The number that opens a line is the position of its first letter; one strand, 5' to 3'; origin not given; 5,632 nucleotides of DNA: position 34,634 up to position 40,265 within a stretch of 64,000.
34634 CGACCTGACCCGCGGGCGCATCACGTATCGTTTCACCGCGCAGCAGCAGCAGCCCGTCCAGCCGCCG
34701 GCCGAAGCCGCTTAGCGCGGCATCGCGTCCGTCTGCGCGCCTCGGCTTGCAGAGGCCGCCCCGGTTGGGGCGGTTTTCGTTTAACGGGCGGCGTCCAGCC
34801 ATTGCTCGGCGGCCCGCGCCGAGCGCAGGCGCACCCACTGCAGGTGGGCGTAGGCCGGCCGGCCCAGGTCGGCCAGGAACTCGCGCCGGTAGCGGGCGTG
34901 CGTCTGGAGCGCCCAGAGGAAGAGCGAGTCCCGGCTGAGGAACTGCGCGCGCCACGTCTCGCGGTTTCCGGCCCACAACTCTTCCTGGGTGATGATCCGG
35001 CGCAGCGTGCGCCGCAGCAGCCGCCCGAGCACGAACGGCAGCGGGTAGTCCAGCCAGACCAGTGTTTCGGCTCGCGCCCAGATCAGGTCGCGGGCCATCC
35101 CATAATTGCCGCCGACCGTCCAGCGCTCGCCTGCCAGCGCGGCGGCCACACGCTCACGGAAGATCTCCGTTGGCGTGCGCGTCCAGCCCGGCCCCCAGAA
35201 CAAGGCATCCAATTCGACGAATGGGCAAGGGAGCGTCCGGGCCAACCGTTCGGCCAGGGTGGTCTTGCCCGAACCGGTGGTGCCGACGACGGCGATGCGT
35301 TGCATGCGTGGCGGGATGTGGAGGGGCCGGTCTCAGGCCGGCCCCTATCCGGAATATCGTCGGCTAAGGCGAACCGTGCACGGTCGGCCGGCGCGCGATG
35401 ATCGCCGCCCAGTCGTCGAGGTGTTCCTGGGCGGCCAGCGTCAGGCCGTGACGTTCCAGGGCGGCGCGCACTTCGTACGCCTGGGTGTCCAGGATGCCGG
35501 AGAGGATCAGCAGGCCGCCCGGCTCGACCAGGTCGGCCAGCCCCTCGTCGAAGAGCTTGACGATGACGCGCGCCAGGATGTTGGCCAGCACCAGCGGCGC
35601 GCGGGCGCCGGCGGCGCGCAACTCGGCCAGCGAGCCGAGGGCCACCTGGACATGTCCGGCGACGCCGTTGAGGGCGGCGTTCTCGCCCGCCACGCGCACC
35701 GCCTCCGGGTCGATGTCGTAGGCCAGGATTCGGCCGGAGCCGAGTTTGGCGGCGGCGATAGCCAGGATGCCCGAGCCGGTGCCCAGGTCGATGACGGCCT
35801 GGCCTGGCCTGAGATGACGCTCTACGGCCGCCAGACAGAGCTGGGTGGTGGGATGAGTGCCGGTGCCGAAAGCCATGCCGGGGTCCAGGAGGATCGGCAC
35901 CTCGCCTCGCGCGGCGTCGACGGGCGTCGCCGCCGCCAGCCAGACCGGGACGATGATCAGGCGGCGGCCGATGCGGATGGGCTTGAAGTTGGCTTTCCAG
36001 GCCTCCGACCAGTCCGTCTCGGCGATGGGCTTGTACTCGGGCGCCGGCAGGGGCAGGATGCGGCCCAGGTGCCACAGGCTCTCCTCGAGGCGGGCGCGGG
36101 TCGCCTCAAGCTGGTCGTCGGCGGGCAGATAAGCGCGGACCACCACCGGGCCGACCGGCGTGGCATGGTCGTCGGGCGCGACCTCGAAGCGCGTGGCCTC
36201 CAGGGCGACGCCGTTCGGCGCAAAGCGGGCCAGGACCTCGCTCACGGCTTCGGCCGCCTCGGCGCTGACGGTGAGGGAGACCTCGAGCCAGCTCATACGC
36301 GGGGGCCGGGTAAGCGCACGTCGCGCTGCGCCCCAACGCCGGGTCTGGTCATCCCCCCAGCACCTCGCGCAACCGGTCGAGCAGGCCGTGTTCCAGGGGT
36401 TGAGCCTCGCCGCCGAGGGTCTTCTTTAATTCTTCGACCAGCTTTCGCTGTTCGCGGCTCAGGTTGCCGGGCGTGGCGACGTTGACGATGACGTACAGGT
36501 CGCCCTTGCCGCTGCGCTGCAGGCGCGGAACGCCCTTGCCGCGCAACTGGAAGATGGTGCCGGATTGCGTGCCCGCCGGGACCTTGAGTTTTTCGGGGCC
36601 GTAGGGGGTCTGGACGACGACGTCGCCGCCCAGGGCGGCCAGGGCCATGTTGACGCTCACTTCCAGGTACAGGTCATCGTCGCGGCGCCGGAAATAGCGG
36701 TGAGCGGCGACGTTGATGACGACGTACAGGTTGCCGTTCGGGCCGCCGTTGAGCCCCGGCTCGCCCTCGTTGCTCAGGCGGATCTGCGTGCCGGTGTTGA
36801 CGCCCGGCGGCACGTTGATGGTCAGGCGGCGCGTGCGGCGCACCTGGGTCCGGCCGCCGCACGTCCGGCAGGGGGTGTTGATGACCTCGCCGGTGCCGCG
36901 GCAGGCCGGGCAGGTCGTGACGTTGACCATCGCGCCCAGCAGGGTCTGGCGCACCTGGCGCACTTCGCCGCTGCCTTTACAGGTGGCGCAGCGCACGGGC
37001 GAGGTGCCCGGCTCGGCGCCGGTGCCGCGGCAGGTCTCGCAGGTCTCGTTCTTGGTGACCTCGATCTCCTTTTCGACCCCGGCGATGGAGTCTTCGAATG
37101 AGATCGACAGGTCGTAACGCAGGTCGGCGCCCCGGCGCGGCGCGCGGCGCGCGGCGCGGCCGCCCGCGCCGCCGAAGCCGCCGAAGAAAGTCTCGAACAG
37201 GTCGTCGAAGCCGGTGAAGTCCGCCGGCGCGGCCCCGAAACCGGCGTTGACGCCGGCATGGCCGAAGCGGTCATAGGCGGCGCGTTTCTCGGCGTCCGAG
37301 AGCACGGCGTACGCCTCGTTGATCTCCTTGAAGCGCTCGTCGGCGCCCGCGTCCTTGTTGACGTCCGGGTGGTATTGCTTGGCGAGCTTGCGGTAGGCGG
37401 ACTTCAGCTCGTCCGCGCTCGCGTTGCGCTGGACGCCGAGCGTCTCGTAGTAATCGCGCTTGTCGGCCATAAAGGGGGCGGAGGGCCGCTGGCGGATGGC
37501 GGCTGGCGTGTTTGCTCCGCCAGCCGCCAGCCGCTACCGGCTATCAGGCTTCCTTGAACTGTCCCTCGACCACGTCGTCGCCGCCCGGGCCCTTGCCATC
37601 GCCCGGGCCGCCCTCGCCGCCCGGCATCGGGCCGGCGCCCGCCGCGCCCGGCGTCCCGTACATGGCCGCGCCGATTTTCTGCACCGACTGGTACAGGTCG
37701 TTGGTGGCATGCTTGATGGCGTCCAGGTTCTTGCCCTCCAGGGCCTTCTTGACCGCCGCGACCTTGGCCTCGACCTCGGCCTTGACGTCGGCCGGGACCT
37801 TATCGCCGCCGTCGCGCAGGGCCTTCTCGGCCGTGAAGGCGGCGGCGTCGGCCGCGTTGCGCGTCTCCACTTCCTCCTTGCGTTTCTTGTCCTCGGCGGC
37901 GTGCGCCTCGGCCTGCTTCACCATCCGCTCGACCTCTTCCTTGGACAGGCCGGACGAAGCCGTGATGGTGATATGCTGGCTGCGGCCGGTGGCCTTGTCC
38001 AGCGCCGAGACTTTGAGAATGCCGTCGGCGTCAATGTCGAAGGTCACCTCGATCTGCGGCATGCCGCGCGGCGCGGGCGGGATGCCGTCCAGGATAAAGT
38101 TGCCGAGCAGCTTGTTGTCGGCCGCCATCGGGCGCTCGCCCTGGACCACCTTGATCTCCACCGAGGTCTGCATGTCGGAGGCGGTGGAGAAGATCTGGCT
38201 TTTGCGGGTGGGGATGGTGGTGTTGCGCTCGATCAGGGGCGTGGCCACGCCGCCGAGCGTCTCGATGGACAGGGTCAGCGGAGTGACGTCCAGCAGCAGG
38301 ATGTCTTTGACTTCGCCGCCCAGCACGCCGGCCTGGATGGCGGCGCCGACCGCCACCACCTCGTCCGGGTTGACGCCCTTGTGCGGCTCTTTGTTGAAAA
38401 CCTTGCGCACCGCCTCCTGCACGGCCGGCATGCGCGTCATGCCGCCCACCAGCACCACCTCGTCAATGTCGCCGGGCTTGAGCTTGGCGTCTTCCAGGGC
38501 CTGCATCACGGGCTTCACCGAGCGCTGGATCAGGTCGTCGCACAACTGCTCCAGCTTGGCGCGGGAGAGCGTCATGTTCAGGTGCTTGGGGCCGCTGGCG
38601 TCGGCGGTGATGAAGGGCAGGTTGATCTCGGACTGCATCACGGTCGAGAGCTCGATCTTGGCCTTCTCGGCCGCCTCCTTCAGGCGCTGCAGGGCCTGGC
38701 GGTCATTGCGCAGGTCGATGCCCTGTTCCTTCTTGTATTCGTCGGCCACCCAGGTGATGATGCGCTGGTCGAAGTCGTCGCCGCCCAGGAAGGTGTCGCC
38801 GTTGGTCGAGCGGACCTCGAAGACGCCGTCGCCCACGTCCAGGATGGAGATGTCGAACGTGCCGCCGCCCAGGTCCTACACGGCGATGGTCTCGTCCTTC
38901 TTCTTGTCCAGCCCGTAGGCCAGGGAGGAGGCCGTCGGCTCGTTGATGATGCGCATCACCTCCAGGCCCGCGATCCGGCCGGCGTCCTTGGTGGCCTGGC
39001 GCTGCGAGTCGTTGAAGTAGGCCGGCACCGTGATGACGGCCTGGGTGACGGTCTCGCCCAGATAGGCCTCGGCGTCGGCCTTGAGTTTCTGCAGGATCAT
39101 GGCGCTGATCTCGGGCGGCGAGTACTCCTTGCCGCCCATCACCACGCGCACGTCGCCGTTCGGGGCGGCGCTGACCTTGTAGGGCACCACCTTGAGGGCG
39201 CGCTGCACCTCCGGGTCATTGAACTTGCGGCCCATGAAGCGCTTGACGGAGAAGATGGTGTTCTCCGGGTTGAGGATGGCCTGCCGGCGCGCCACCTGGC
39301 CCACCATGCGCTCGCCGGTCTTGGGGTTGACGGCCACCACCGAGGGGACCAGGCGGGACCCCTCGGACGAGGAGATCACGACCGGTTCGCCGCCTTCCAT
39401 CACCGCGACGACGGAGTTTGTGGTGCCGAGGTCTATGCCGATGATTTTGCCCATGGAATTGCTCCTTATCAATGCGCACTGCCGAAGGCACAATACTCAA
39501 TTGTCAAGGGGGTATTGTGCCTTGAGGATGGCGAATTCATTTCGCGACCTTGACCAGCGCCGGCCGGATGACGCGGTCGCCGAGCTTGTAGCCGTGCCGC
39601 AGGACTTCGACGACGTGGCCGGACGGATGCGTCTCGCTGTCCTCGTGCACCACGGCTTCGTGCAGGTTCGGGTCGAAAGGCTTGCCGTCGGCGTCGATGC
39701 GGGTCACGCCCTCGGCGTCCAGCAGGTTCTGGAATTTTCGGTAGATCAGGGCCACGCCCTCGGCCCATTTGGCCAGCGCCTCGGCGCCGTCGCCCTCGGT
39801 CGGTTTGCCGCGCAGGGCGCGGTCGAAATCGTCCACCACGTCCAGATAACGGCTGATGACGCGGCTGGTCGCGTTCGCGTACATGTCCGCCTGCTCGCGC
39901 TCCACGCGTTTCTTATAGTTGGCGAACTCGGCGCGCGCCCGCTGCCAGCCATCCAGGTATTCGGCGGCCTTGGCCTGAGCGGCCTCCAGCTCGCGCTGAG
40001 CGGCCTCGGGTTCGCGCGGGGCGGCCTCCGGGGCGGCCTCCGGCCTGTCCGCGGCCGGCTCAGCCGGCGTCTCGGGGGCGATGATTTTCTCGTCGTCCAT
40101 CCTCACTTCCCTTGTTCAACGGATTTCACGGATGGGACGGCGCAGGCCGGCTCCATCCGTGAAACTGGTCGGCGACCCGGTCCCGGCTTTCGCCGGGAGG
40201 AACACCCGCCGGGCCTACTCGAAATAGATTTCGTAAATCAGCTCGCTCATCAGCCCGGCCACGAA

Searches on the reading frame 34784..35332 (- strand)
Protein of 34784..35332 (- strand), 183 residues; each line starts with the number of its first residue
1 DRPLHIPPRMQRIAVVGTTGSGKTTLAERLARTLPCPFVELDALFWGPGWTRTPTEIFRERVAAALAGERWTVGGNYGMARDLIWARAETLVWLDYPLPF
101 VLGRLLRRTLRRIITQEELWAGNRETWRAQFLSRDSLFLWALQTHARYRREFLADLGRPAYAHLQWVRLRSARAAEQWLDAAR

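Call 14: search_protein_families(library=pfam, proteins=[window:34784-35332:-], max_evalue=0.001)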
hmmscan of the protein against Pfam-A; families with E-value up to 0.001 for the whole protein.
window:34784-35332:- (183 aa): 5 families
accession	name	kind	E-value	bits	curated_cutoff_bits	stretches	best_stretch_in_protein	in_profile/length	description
PF01202.28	SKI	-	6.6e-06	26.8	22.1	1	20-59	2-40/159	Shikimate kinase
PF13238.12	AAA_18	-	9.8e-06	26.5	29.4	1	13-54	1-41/128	AAA domain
PF13401.12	AAA_22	-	1.3e-05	26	27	1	13-42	8-38/130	AAA domain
PF13671.12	AAA_33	-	1.4e-05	25.9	27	1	13-58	2-33/143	AAA domain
PF13521.12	AAA_28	-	7.6e-05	23.4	27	0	12-35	1-24/164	AAA domain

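Call 80: search_protein_families(library=padloc, proteins=[window:34784-35332:-], max_evalue=0.001)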
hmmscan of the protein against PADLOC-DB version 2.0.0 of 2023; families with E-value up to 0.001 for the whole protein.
window:34784-35332:- (183 aa): 2 families
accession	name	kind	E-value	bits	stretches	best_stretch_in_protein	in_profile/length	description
PDLC04140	mad8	-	0.0002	19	1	9-34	26-51/314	mads_8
PDLC04232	IetA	-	0.00022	18.8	1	8-39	115-145/330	-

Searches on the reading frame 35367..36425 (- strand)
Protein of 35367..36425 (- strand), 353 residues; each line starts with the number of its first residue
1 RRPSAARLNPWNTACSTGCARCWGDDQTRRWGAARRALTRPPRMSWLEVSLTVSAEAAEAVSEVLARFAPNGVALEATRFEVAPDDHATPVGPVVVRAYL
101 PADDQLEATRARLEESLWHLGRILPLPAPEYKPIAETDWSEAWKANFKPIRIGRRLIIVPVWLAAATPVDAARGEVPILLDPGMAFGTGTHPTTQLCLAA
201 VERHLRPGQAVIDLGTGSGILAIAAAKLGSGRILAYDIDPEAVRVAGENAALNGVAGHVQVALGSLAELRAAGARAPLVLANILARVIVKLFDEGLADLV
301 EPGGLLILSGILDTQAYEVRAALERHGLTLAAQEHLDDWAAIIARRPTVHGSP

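Call 14: search_protein_families(library=pfam, proteins=[window:35367-36425:-], max_evalue=0.001)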
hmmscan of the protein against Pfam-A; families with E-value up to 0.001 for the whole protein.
window:35367-36425:- (353 aa): 8 families
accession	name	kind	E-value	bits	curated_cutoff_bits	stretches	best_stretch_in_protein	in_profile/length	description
PF06325.19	PrmA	-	5.1e-82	276.1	22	1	45-346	1-295/296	Ribosomal protein L11 methyltransferase (PrmA)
PF13649.12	Methyltransf_25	-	1.4e-08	35.7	27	1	211-283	1-73/97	Methyltransferase domain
PF13847.12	Methyltransf_31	-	2.9e-08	33.9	27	1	206-270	2-67/145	Methyltransferase domain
PF05175.20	MTS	-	9e-08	32.4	23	1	190-264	16-88/170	Methyltransferase small domain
PF02475.24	TRM5-TYW2_MTfase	-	1.8e-07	31.7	28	1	202-273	31-103/164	TRM5/TYW2 methyltransferase domain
PF08241.18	Methyltransf_11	-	2.4e-05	25.3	21.2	1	213-307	2-94/95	Methyltransferase domain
PF12847.13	Methyltransf_18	-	4e-05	24.1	27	1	198-336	5-141/151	Methyltransferase domain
PF13489.12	Methyltransf_23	-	0.00033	20.9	27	0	205-251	20-61/164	Methyltransferase domain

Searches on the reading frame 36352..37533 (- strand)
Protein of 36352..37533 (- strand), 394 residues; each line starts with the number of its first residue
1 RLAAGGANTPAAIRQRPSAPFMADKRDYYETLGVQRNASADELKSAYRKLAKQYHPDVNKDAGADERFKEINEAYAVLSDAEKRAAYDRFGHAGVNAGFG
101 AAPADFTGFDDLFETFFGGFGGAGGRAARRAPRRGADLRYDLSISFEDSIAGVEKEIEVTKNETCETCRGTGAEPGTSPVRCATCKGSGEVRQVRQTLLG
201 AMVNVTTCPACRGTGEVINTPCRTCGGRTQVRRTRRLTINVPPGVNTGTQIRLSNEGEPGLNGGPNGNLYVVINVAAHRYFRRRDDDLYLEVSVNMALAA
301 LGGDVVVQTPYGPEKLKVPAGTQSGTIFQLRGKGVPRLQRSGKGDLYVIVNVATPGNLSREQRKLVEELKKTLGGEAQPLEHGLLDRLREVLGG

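Call 14: search_protein_families(library=pfam, proteins=[window:36352-37533:-], max_evalue=0.001)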
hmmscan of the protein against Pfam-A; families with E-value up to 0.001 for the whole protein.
window:36352-37533:- (394 aa): 4 families
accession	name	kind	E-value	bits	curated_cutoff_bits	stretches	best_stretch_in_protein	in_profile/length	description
PF01556.23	DnaJ_C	-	4e-49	167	26.6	1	138-355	1-152/152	DnaJ C terminal domain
PF00226.36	DnaJ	-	3.8e-27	94.6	27.8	1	27-88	1-63/63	DnaJ domain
PF00684.25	DnaJ_CXXCXGXG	-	1.6e-17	63.9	32.7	1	165-228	1-64/65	DnaJ central domain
PF15777.11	Anti-TRAP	-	9.7e-05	22.7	32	0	163-190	11-41/59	Tryptophan RNA-binding attenuator protein inhibitory protein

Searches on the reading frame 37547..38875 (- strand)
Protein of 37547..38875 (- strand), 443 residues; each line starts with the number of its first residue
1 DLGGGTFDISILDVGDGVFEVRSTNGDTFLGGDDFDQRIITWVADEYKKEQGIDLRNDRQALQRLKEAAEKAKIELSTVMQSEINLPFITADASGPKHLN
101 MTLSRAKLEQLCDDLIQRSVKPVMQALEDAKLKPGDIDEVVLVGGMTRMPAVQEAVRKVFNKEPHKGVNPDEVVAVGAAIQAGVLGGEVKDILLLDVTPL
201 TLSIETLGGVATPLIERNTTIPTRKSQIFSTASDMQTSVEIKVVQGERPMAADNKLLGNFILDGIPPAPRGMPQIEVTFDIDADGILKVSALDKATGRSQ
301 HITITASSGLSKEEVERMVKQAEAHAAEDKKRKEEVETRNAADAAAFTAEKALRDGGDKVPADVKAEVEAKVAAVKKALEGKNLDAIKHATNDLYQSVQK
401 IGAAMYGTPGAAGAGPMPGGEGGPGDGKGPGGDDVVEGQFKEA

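Call 14: search_protein_families(library=pfam, proteins=[window:37547-38875:-], max_evalue=0.001)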
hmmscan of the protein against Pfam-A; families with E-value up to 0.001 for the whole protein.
window:37547-38875:- (443 aa): 1 family
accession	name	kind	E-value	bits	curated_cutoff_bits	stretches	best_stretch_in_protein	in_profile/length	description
PF00012.26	HSP70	-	3.8e-171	570.8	20.6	1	1-406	192-598/599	Hsp70 protein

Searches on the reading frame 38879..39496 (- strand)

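Call 14: search_protein_families(library=pfam, proteins=[window:38879-39496:-], max_evalue=0.001)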
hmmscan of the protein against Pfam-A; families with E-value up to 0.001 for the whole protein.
window:38879-39496:- (206 aa): 2 families
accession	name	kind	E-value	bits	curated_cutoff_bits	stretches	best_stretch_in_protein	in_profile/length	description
PF00012.26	HSP70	-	1.9e-87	294.3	20.6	1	18-206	1-190/599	Hsp70 protein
PF06723.19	MreB_Mbl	-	1.8e-06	27.4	27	0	18-71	3-48/327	MreB/Mbl protein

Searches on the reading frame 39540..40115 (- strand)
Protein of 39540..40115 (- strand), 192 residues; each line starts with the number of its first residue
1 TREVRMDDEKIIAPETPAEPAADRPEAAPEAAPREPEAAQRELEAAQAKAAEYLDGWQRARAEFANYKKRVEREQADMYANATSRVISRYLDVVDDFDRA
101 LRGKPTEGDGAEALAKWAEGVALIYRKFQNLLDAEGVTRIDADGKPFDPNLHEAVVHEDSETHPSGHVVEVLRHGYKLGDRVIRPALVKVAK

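Call 64: search_protein_families(library=pfam, proteins=[window:39540-40115:-], max_evalue=0.00001)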
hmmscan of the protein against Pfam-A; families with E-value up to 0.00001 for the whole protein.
window:39540-40115:- (192 aa): 1 family
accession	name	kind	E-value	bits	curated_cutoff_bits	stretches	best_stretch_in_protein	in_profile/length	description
PF01025.24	GrpE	-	2.3e-48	164.4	25.8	1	32-192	9-165/165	GrpE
